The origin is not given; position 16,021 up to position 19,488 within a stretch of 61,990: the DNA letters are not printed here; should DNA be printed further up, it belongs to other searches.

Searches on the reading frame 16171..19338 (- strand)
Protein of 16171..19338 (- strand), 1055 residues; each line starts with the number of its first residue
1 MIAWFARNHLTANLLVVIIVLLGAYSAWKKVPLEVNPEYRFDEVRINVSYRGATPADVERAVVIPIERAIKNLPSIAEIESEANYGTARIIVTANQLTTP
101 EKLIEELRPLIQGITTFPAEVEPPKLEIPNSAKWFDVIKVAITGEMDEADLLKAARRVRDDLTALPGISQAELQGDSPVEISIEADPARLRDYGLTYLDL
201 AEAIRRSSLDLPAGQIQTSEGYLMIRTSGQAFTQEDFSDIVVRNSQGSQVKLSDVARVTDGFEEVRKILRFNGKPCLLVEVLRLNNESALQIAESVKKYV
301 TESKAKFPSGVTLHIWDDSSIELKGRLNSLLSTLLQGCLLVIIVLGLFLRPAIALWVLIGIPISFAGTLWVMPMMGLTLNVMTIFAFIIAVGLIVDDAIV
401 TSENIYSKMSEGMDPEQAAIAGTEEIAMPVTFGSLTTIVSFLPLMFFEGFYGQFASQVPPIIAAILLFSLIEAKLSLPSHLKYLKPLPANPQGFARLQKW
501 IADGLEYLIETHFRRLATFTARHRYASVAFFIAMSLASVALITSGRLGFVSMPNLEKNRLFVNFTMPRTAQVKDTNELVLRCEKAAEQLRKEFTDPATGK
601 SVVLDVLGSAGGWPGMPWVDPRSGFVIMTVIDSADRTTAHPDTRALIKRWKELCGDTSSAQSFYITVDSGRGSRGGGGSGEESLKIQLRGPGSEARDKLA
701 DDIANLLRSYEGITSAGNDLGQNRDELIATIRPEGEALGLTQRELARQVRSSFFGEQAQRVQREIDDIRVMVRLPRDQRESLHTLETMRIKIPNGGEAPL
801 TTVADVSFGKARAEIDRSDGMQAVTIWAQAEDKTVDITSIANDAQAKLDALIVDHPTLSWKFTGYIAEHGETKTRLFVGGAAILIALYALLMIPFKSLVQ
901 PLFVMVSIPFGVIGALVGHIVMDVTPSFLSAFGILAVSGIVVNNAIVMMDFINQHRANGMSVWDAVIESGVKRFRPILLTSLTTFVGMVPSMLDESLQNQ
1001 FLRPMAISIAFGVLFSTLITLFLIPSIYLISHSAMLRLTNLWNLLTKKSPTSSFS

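Call 11: search_protein_families(library=pfam, proteins=[window:16171-19338:-], max_evalue=0.001)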
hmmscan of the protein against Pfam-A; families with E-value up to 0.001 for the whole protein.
window:16171-19338:- (1055 aa): 4 families
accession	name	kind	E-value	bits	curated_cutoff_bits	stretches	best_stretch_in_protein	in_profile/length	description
PF00873.25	ACR_tran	-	2.6e-170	568.8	28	1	1-1030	1-1019/1021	AcrB/AcrD/AcrF family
PF03176.21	MMPL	-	1.8e-05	24.3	20.5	0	331-448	147-269/333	MMPL family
PF00403.32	HMA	-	8.1e-05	23.4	24.8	0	66-109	16-58/62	Heavy-metal-associated domain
PF02355.23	SecD_SecF_C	-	0.00068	19.5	20.5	0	876-1028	35-183/189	Protein export membrane protein SecD/SecF, C-terminal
